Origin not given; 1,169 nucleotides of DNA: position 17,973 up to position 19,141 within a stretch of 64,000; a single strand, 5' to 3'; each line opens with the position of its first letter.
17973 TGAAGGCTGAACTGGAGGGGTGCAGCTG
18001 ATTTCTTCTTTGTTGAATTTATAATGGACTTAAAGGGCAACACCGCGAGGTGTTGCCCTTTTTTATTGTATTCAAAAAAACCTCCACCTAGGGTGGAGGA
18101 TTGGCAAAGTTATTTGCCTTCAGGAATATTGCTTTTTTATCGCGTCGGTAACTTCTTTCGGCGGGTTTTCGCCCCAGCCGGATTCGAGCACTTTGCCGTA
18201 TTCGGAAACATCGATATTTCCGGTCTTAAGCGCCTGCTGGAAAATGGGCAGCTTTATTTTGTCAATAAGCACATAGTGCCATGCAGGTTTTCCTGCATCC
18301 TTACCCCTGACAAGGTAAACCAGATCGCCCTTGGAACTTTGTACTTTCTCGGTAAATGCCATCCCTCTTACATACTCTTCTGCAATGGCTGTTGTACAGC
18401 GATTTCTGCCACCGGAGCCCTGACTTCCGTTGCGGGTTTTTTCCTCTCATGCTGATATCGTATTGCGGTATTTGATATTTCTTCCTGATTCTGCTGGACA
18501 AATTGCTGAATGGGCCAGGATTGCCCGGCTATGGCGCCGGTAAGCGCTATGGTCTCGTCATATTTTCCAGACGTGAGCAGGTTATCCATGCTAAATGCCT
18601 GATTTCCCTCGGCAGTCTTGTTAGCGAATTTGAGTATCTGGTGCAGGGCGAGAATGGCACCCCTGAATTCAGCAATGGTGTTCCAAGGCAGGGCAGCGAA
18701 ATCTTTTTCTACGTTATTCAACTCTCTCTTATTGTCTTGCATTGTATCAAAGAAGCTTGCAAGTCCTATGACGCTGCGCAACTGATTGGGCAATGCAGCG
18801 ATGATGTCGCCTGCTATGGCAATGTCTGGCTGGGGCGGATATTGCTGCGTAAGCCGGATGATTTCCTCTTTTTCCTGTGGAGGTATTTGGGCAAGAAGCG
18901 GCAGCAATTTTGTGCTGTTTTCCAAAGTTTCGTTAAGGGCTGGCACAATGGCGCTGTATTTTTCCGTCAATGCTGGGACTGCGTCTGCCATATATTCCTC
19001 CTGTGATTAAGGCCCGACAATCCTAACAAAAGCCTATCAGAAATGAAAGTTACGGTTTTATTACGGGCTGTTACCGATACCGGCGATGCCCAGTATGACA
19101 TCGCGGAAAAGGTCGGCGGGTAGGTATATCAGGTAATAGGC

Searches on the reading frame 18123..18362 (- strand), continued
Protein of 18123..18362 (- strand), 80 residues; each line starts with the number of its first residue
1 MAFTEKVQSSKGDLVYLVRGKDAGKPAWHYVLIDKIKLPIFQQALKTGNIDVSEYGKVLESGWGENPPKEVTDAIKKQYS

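Call 54: fold_search(model_id=the predicted structure, library=viral)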
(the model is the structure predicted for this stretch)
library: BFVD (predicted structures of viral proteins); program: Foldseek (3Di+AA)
matches with E <= 10: 474; with E <= 0.001: 0
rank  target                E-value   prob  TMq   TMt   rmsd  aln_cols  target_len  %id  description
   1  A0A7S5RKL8            2.6e-01  0.51  0.42  0.26  10.1        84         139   17  (no name in the UniProt tables at hand)
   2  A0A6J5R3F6            3.3e-01  0.72  0.40  0.49   4.5        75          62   12  Uncharacterized protein [uncultured Caudovirales phage]
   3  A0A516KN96            3.9e-01  0.21  0.27  0.14  13.4        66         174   14  (no name in the UniProt tables at hand)
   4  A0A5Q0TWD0            4.6e-01  0.90  0.53  0.42   4.0        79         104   13  Uncharacterized protein [uncultured virus]
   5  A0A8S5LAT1            4.6e-01  0.60  0.42  0.44   6.4        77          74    9  Uncharacterized protein [Podoviridae sp. ctBev14]
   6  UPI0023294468         4.9e-01  0.69  0.45  0.35   6.1        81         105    6  (no name look-up for this kind of identifier)
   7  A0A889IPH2            4.9e-01  0.35  0.35  0.36  14.4        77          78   17  (no name in the UniProt tables at hand)
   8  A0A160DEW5            5.2e-01  0.60  0.34  0.32   8.9        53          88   11  Uncharacterized protein [Gordonia phage OneUp]
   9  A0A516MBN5            5.5e-01  0.20  0.31  0.04  11.2       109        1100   11  (no name in the UniProt tables at hand)
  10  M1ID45                5.5e-01  0.14  0.22  0.08  11.0        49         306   24  (no name in the UniProt tables at hand)
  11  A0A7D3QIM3            5.8e-01  0.15  0.29  0.23  10.5        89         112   12  (no name in the UniProt tables at hand)
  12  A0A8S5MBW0            6.5e-01  0.66  0.47  0.47   7.1        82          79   12  Uncharacterized protein [Podoviridae sp. ct53O25]
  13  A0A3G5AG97            6.5e-01  0.21  0.29  0.12   9.4        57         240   21  Uncharacterized protein [Hyperionvirus sp.]
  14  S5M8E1                6.8e-01  0.12  0.28  0.04   9.8        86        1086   20  Uncharacterized protein [Bacillus phage JL]
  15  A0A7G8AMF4            7.6e-01  0.21  0.32  0.17   6.7        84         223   12  (no name in the UniProt tables at hand)
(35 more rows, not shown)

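Call 58: search_protein_families(library=pfam, alignment_id=A3, max_evalue=0.001)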
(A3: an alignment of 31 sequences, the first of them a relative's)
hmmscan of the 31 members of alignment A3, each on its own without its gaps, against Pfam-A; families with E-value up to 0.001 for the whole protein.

A. member 1, P0047 (265 aa): 1 family
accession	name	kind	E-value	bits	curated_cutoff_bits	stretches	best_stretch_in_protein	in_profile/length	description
PF13676.11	TIR_2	-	2.5e-21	76.9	28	1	12-143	2-121/122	TIR domain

B. families by the number of members that match (of 31 scanned): 9 families
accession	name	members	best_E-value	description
PF12796.13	Ank_2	8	1.8e-27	Ankyrin repeats (3 copies)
PF00023.36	Ank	8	8.1e-23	Ankyrin repeat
PF13857.12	Ank_5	8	2.8e-22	Ankyrin repeats (many copies)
PF13637.12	Ank_4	8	1.3e-18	Ankyrin repeats (many copies)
PF13606.12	Ank_3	7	4.5e-19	Ankyrin repeat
PF24521.3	Ank_KRIT1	3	6.9e-07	KRIT1 ankyrin-repeats domain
PF13676.11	TIR_2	2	2.5e-21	TIR domain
PF13646.12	HEAT_2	1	0.00016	HEAT repeats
PF23745.1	ANK_LRRK2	1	0.00033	LRRK2 ANK repeat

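Call 68: search_protein_families(library=padloc, proteins=[window:18123-18362:-, P0047, P0074, P0145, P0053], max_evalue=0.01)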
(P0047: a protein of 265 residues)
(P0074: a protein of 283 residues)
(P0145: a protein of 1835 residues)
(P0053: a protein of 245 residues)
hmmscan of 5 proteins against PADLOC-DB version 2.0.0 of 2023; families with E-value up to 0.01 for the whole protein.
window:18123-18362:- (80 aa): 0 families

P0047 (265 aa): 10 families
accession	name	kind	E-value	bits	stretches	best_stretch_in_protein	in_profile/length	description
PDLC02012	SAVED5--SAVED_TIR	-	3.4e-13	47.5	1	6-89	11-92/404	-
PDLC02421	Aga_TIR-PNTD1-PNTD2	-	2e-10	38.4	1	12-110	7-103/430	Class I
PDLC02403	Aga_TIR-PNTD1-PNTD2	-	3.8e-10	37.4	1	30-110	25-102/443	Class I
PDLC00728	Effector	-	1.1e-07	29.2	1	6-60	7-61/432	TIR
PDLC00727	Effector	-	1.5e-07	28.3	1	8-60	173-225/590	TIR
PDLC02416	Aga_REase-TIR-PNTD1-PNTD2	-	5.2e-06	23.4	1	29-110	176-249/572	Class I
PDLC02013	SAVED5--SAVED_TIR_JAB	-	9.5e-06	22.4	1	8-60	172-224/584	-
PDLC05062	PDC-S66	-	2.3e-05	22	1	12-58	152-199/282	-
PDLC02400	Aga_TIR-PNTD1-PNTD2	-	0.00027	17.4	1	26-109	205-285/639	Class I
PDLC03957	bSEFIR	-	0.0051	14.7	1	11-59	41-92/412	-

P0074 (283 aa): 0 families

P0145 (1835 aa): 0 families

P0053 (245 aa): 0 families

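Call 70: find_encoding_contigs(protein=P0009, flank=5000, max_places=2)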
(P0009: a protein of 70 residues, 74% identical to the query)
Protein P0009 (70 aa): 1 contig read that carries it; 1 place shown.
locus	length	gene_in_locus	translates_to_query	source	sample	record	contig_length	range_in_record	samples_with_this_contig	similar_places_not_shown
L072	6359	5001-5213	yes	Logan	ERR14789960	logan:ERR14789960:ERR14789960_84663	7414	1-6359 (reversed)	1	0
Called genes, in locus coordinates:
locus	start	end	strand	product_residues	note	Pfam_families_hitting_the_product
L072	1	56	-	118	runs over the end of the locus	PF03840:SecG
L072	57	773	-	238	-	PF00121:TIM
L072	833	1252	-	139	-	-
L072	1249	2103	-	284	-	PF00288:GHMP_kinases_N, PF08544:GHMP_kinases_C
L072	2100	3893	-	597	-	PF13429:TPR_15 (faint), PF00515:TPR_1 (faint), PF07719:TPR_2 (faint), PF14559:TPR_19 (weak), PF13432:TPR_16 (weak), PF25062:ARM_TT21_N (weak), PF23914:TPR_CcmH_CycH (weak), PF14559:TPR_19 (weak), +10 more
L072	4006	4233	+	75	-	-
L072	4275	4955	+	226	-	PF04280:Tim44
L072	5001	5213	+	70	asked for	-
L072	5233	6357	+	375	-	?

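Call 71: find_encoding_contigs(protein=P0011, flank=5000, max_places=2)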
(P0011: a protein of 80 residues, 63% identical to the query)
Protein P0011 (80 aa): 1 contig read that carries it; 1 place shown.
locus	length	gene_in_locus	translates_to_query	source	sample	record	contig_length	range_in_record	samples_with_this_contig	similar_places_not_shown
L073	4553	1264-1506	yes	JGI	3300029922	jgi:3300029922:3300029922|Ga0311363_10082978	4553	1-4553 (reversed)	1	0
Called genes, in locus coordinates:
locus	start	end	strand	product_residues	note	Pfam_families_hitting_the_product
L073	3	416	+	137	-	?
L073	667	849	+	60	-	-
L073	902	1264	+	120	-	-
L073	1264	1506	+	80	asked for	-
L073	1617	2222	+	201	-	PF01810:LysE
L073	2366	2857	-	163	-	PF11848:DUF3368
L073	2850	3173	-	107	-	PF03683:UPF0175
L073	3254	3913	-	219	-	PF00702:Hydrolase, PF13419:HAD_2, PF13242:Hydrolase_like (weak)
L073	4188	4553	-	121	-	?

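Call 78: search_dna_similar(query=window:18123-18362:-, collection=phages, mode=protein, max_evalue=0.01)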
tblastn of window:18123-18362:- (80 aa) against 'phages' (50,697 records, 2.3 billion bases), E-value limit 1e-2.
No match.

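Call 79: search_dna_similar(query=window:18123-18362:-, collection=plasmids, mode=protein, max_evalue=0.01)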
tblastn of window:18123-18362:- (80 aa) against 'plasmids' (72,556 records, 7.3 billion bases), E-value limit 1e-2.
Records with a match: 1; places in all: 1; records where one place covers at least 80% of the query: 1.
Best place of each record, by identity: <60% 1.
By first word of the organism name: Nostoc 1.
By predicted mobility (MOB-suite, as given by PLSDB): mobilizable 1.
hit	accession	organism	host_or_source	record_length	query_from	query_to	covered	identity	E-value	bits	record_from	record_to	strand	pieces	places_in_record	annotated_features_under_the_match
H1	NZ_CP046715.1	Nostoc sp. ATCC 53789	-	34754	5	79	94%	29.9%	6e-5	46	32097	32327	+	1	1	hypothetical protein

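Call 80: get_annotated_region(hit=H1, flank=6000)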
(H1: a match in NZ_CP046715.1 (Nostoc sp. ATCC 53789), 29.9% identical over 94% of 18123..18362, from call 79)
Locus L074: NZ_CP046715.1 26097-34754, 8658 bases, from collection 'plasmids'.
description: Nostoc sp. ATCC 53789 plasmid pNsp_l, complete sequence
organism: Nostoc sp. ATCC 53789 (NCBI taxid 76335)
taxonomy: Bacteria; Cyanobacteriota; Cyanophyceae; Nostocales; Nostocaceae; Nostoc; Nostoc sp. ATCC 53789
host: -; source: -; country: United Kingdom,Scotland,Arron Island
typing (MOB-suite, as given by PLSDB): mobilizable; relaxase MOBP
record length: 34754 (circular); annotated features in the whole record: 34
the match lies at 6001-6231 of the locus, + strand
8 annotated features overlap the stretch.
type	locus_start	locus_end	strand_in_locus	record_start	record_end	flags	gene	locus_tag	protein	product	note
CDS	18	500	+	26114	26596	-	-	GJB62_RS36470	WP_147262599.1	hypothetical protein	-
CDS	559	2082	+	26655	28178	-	-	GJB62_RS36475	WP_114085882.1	hypothetical protein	-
CDS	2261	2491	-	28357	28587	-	-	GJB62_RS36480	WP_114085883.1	hypothetical protein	-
CDS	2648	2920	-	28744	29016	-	-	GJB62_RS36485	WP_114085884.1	hypothetical protein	-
CDS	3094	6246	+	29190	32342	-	-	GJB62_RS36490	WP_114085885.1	hypothetical protein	-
CDS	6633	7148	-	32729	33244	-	-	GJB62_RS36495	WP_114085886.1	helix-turn-helix domain-containing protein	-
CDS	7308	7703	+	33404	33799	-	-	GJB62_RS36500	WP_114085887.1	type II toxin-antitoxin system RelE/ParE family toxin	-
CDS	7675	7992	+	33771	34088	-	-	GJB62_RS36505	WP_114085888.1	DNA-binding transcriptional regulator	-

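Call 82: search_protein_families(library=pfam, proteins=[L074:3094-6243:+, L058:555-1631:+, L042:4581-5960:+, L023:5162-5998:+], max_evalue=0.01)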
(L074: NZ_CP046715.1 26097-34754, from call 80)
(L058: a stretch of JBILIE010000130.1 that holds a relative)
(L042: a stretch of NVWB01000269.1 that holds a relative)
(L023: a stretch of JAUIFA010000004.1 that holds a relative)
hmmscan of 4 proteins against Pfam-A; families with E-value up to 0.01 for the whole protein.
L074:3094-6243:+ (1050 aa): 1 family
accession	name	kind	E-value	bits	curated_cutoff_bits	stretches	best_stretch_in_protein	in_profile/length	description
PF24883.2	NPHP3_N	-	0.0056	17.3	24.8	0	130-208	13-86/164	Nephrocystin 3, N-terminal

L058:555-1631:+ (359 aa): 0 families

L042:4581-5960:+ (460 aa): 3 families
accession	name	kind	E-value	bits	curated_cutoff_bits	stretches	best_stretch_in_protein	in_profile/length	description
PF02534.20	T4SS-DNA_transf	-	1.5e-41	143.2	20.1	1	43-376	37-377/468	Type IV secretory system Conjugative DNA transfer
PF12696.13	TraG-D_C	-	2.8e-09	37.4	22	1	308-381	4-79/126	TraM recognition site of TraD and TraG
PF10412.15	TrwB_AAD_bind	-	1.3e-05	24.7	20.5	1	43-378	11-320/387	Type IV secretion-system coupling protein DNA-binding domain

L023:5162-5998:+ (279 aa): 3 families
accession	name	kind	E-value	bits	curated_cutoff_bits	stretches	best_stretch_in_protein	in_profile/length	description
PF13599.13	Pentapeptide_4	-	9e-12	45.3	38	2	105-164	19-78/78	Pentapeptide repeat region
PF00805.28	Pentapeptide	-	3.3e-11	43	20.2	2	105-140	4-39/40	Pentapeptide repeats (8 copies)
PF13576.12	Pentapeptide_3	-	1.5e-05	25.6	27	0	106-140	9-45/48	Pentapeptide repeats (9 copies)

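Call 94: list_cluster_members(proteins=[P0053, P0078, P0103, P0047, P0074, P0032, P0087, P0046, P0068, P0034])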
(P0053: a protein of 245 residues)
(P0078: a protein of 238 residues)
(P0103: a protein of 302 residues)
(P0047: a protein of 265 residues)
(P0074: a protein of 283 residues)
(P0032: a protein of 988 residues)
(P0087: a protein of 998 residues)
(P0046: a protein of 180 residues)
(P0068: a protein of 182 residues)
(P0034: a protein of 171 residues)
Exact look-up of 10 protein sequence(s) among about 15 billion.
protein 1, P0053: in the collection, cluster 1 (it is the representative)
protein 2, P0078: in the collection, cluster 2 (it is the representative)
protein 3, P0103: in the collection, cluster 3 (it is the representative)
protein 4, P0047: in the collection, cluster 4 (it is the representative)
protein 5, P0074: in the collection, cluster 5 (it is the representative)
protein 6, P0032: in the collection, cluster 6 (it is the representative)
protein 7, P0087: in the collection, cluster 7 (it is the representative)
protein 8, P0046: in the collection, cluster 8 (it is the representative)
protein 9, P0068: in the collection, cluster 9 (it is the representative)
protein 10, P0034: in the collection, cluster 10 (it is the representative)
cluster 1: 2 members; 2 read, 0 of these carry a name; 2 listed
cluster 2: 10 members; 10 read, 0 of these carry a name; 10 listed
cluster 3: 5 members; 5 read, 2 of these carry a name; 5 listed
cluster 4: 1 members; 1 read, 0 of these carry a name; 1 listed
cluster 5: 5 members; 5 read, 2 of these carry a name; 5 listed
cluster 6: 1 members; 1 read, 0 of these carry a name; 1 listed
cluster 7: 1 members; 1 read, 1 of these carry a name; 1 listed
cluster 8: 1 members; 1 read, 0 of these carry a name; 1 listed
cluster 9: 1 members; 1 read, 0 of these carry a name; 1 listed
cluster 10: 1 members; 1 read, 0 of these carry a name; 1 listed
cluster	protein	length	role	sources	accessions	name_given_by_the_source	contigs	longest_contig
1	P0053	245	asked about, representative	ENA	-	-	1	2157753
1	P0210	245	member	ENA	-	-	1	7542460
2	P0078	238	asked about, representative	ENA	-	-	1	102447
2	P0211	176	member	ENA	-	-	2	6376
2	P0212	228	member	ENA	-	-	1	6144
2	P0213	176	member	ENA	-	-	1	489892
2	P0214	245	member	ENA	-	-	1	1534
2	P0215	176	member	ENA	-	-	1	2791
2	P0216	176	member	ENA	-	-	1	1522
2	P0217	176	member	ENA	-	-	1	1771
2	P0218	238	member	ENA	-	-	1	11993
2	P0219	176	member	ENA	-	-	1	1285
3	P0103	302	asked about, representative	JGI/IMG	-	hypothetical protein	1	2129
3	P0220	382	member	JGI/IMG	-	hypothetical protein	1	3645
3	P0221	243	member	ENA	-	-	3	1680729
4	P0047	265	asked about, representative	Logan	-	-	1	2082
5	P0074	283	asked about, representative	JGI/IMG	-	-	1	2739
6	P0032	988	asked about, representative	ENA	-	-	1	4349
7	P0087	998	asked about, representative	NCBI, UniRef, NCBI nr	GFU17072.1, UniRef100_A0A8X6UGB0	hypothetical protein NPIL_427091 [Nephila pilipes] | Uncharacterized protein n=1 Tax=Nephila pilipes TaxID=299642 RepID=A0A8X6UGB0_NEPPI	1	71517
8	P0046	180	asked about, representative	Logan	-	-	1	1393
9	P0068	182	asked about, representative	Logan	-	-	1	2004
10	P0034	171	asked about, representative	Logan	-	-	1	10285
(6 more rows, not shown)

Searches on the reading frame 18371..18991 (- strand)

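Call 6: search_protein_families(library=pfam, proteins=[window:18371-18991:-], max_evalue=1)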
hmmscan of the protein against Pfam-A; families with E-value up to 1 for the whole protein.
window:18371-18991:- (207 aa): 1 family
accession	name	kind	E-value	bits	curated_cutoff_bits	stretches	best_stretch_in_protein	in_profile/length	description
PF15228.11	DAP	-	0.067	14.6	27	1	161-202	55-97/98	Death-associated protein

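Call 7: search_protein_families(library=phrogs, proteins=[window:18371-18991:-], max_evalue=1)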
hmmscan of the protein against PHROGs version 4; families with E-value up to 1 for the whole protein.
window:18371-18991:- (207 aa): 0 families

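Call 8: search_protein_families(library=ncbifam, proteins=[window:18371-18991:-], max_evalue=1)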
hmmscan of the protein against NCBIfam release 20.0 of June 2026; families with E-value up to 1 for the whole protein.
window:18371-18991:- (207 aa): 1 family
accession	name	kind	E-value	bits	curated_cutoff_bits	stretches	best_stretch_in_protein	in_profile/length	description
TIGR04039.1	MXAN_0977_Heme2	hypoth_equivalog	0.04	13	362.85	1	46-147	121-220/336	MbnH family di-heme enzyme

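Call 68: search_protein_families(library=padloc, proteins=[window:18371-18991:-], max_evalue=0.01)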
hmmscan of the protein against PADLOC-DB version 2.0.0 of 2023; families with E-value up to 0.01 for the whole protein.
window:18371-18991:- (207 aa): 0 families
